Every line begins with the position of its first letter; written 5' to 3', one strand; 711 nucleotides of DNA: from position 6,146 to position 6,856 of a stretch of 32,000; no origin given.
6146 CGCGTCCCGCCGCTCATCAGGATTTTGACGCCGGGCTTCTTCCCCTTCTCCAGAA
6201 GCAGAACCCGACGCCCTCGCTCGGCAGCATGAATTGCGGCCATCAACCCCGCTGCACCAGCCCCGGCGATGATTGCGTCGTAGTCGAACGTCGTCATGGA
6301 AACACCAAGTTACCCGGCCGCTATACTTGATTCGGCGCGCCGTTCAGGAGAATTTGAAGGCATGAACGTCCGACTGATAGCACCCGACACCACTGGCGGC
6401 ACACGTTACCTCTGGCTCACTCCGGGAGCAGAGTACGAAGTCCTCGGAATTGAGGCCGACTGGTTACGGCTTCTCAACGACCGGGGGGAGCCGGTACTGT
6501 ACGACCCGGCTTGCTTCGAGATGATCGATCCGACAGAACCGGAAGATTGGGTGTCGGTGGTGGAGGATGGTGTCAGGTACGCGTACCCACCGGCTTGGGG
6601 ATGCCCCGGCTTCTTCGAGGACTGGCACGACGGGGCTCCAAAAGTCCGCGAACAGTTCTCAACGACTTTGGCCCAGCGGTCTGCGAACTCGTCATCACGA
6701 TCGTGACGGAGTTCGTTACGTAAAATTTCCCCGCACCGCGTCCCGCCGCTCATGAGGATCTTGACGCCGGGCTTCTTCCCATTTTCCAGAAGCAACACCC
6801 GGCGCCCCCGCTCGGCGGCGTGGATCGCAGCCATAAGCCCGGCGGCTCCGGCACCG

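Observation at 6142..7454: Three nested copies of the flavoprotein gene's 5' end flank two ~600-bp single-ORF cassettes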

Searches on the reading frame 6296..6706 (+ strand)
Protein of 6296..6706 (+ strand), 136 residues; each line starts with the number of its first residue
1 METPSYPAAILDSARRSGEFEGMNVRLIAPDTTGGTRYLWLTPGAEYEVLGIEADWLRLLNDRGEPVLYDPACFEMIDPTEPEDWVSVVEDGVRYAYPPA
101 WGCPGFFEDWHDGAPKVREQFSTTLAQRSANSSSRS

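Call 6: search_protein_families(library=pfam, proteins=[window:6296-6706:+], max_evalue=0.1)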
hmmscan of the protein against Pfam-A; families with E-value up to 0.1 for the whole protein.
window:6296-6706:+ (136 aa): 0 families

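Call 7: search_protein_families(library=ncbifam, proteins=[window:6296-6706:+], max_evalue=0.1)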
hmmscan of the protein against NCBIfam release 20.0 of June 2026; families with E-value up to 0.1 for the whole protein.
window:6296-6706:+ (136 aa): 0 families

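Call 10: find_homologous_proteins(query=window:6362-6706:+)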
Query window:6362-6706:+ (114 aa): 46 proteins with E <= 0.001 among 52 candidates.
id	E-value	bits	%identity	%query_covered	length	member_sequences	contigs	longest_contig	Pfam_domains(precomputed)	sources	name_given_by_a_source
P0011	7.1e-75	267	100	100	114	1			-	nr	nr:hypothetical protein [Gemmata obscuriglobus]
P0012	5.0e-53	196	75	100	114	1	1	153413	-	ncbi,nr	ncbi:MAG: hypothetical protein C0467_09880 [Planctomycetaceae bacterium]|nr:hypothetical protein [Pl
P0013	2.0e-51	191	73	99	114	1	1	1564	-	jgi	jgi:hypothetical protein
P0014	3.8e-50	187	71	99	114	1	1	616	-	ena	-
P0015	1.0e-48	182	71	95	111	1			-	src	-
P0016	7.3e-47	176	74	93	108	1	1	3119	-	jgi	jgi:hypothetical protein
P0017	1.9e-46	175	68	98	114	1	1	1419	-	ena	-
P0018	1.8e-45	172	66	99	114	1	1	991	-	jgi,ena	jgi:hypothetical protein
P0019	8.0e-44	166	69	92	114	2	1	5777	-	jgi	jgi:hypothetical protein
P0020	2.2e-43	165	65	98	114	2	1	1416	-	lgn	-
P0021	4.2e-43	164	72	86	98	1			-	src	-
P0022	5.7e-43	164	73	83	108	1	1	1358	-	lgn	-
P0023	1.3e-42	162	69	94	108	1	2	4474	-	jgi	jgi:uncharacterized protein YbjT (DUF2867 family)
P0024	2.9e-42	161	69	91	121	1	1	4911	-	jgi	jgi:hypothetical protein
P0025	1.8e-41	159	70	94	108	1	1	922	-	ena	-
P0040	1.5e-32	130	58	91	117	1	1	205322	-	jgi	jgi:hypothetical protein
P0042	1.3e-31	127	57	95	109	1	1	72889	-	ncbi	-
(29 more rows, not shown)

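Call 11: find_encoding_contigs(protein=P0012, flank=6000, max_places=3)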
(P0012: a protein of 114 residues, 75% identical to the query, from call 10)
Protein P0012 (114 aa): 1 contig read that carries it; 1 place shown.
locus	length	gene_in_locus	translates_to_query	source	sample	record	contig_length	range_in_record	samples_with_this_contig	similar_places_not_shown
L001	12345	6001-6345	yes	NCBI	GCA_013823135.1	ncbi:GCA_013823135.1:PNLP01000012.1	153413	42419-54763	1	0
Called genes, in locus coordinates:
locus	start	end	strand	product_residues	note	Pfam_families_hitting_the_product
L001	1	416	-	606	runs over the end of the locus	PF04542:Sigma70_r2, PF08281:Sigma70_r4_2, PF04545:Sigma70_r4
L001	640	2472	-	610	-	-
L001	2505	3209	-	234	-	PF14235:DUF4337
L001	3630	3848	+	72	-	PF04972:BON (weak)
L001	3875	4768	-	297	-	PF10127:RlaP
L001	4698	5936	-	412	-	PF00890:FAD_binding_2, PF01134:GIDA (faint), PF01266:DAO, PF03486:HI0933_like, PF07992:Pyr_redox_2 (faint), PF12831:FAD_oxidored, PF13450:NAD_binding_8, PF22780:HI0933_like_1st, +1 more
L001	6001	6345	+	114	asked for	-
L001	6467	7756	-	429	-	PF00657:Lipase_GDSL, PF13472:Lipase_GDSL_2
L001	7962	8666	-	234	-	PF06414:Zeta_toxin (faint)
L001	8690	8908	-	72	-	-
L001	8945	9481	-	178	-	-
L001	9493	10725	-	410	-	PF01011:PQQ (faint), PF13360:PQQ_2, PF25293:Beta-prop_EMC1_N (weak), PF13570:Beta-prop_ACSF4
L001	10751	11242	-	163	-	-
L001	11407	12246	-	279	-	PF02511:Thy1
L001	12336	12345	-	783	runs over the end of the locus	PF07584:BatA, PF13519:VWA_2 (weak)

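Call 14: find_encoding_contigs(protein=P0040, flank=6000, max_places=3)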
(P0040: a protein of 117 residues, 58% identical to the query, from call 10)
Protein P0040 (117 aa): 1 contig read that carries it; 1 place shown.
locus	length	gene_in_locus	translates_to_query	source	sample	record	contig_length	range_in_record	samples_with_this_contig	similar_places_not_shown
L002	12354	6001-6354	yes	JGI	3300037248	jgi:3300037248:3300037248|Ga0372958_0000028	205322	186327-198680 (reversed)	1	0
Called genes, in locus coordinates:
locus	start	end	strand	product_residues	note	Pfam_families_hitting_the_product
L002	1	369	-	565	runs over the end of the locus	PF13715:CarbopepD_reg_2 (faint), PF13620:CarboxypepD_reg, PF13180:PDZ_2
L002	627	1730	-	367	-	-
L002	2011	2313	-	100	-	-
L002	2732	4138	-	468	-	-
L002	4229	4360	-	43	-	-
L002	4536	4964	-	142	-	-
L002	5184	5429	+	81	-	-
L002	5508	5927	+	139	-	-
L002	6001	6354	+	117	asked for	-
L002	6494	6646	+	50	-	-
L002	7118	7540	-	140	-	-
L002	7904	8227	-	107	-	-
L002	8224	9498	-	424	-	PF01555:N6_N4_Mtase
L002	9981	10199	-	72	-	-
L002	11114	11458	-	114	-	-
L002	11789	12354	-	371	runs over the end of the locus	PF00589:Phage_integrase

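Call 15: find_encoding_contigs(protein=P0042, flank=6000, max_places=3)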
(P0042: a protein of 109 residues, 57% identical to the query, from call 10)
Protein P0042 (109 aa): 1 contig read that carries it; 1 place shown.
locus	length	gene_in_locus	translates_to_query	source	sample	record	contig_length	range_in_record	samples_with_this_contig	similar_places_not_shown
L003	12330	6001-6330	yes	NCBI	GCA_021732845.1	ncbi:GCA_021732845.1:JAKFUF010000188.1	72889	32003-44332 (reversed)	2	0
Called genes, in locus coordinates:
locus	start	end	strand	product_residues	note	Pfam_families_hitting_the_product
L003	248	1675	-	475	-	PF13495:Phage_int_SAM_4, PF00589:Phage_integrase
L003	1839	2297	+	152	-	-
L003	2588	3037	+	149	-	-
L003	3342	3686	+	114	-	-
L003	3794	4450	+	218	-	-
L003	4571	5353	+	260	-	-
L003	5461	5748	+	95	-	-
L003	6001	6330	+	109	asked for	-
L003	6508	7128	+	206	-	-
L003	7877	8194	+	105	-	-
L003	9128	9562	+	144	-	-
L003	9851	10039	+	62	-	-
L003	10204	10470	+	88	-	-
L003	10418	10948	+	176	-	-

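Call 42: find_encoding_contigs(protein=P0019, flank=4000, max_places=2)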
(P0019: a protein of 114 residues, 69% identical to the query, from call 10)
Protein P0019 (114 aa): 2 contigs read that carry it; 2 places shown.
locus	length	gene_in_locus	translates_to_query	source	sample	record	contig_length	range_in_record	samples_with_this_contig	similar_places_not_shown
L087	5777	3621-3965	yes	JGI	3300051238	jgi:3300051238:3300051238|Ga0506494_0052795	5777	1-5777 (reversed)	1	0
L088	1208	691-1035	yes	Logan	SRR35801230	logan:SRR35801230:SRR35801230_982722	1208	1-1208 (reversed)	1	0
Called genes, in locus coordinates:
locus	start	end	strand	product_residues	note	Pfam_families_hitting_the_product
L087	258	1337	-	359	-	PF19777:DUF6263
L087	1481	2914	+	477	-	PF06751:EutB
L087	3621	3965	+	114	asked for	-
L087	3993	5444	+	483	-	PF13520:AA_permease_2, PF00324:AA_permease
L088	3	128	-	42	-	?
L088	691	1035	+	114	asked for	-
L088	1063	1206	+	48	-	?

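Call 66: predict_structure(alignment_id=A2)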
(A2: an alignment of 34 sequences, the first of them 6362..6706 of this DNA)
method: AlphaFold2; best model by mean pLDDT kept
length: 114 residues; sequences in the alignment: 34
mean_pLDDT: 87.6   pTM: 0.78
mean pLDDT of the five models: 87.6, 87.1, 86.5, 85.9, 84.8
residues with pLDDT >= 90: 74; 70-90: 27; 50-70: 10; < 50: 3
segments of 3 or more residues with pLDDT < 50: 112-114
pLDDT, mean of each block of 10 residues (from residue 1): 85 74 94 93 92 93 91 90 92 94 82 47
secondary structure, 60 per line:
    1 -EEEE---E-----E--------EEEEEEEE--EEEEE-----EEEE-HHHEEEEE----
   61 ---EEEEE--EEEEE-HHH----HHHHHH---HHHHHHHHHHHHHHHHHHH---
elements in order: E2-5 E24-31 E34-38 E44-47 E52-56 E64-68 E71-75 H84-89 H93-111

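Call 70: fold_search(model_id=the predicted structure, library=pdb)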
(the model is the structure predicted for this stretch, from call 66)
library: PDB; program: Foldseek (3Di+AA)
matches with E <= 10: 712; with E <= 0.001: 0
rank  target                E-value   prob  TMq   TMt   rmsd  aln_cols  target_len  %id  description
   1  1i0c_B                7.0e-02  0.99  0.35  0.63   4.0        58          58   12  EPS8 SH3 CLOSED MONOMER (released 2001-05-09)
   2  2x3w_D                7.4e-02  0.97  0.34  0.62   4.5        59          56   24  structure of mouse syndapin I (crystal form 2) (released 2010-04-07)
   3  4xi2                  7.4e-02  0.63  0.30  0.10  13.9       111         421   17  Crystal Structure of an auto-inhibited form of Bruton's Tryrosine Kinase (released 2015-02-25)
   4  7tzk_A                1.1e-01  0.96  0.35  0.57   4.2        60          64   13  EPS8 SH3 Domain with NleH1 PxxDY Motif (released 2022-07-06)
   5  2enm_MODEL_1_A        1.1e-01  0.87  0.34  0.46   6.3        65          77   22  Solution structure of the SH3 domain from mouse sorting nexin-9 (released 2007-10-02)
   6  1wxt_MODEL_1_A        1.4e-01  0.92  0.35  0.56   5.2        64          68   16  Solution structure of the SH3 domain of human hypothetical protein FLJ21522 (released 2005-08-01)
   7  1jqq_B                1.5e-01  0.92  0.35  0.47   4.7        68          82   13  Crystal structure of Pex13p(301-386) SH3 domain (released 2002-12-06)
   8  8u4u_A                1.6e-01  0.66  0.32  0.30  13.3        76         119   14  Crystal structure of 53BP1 tandem Tudor domain homodimer engineered with two disulfide bridges (released 2023-09-20)
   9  2dmo_MODEL_1_A        1.7e-01  0.82  0.32  0.49   5.1        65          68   18  Refined solution structure of the 1st SH3 domain from human Neutrophil cytosol factor 2 (NCF-2) (released 2006-05-02)
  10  6b25                  1.7e-01  0.69  0.33  0.32  11.5       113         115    8  Crystal structure of human STAC1 Tandem SH3 Domains (288-402) (released 2017-10-25)
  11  2c0i_A                2.0e-01  0.90  0.37  0.11   7.3        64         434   16  Src family kinase Hck with bound inhibitor A-420983 (released 2006-09-20)
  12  9a7d_A                2.0e-01  0.85  0.38  0.10  11.4        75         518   12  Integrative model of YRVJ-YACD by crosslinking MS and deep learning (released 2024-09-18)
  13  1x27_B                2.1e-01  0.66  0.32  0.23   5.6        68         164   18  Crystal Structure of Lck SH2-SH3 with SH2 binding site of p130Cas (released 2006-02-07)
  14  1m3b_MODEL_1_A        2.5e-01  0.82  0.34  0.58   4.0        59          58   17  Solution structure of a circular form of the N-terminal SH3 domain (A134C, E135G, R191G mutant) from oncogene  (released 2003-08-05)
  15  1jqq_A                2.5e-01  0.82  0.33  0.45   5.1        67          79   15  Crystal structure of Pex13p(301-386) SH3 domain (released 2002-12-06)
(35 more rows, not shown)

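Call 78: find_encoding_contigs(protein=P0016, flank=3000, max_places=2)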
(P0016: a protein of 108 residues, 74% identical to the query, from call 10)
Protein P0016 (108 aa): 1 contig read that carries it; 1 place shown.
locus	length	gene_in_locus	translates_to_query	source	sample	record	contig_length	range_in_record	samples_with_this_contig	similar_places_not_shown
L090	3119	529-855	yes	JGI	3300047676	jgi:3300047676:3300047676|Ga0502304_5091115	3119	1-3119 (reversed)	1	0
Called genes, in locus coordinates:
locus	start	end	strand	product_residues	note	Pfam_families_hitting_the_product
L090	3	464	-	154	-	?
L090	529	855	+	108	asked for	-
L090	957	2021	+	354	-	PF07584:BatA, PF05762:VWA_CoxE (faint), PF00092:VWA, PF13519:VWA_2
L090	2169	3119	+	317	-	?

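Call 79: find_encoding_contigs(protein=P0013, flank=3000, max_places=2)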
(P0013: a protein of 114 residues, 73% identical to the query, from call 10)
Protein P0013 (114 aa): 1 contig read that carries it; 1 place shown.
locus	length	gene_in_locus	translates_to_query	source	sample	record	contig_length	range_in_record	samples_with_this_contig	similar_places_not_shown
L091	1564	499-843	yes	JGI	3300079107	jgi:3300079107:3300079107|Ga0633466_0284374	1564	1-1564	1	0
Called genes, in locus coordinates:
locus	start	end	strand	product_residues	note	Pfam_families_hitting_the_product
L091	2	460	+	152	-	?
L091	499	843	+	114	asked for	-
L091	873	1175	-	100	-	-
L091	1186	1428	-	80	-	-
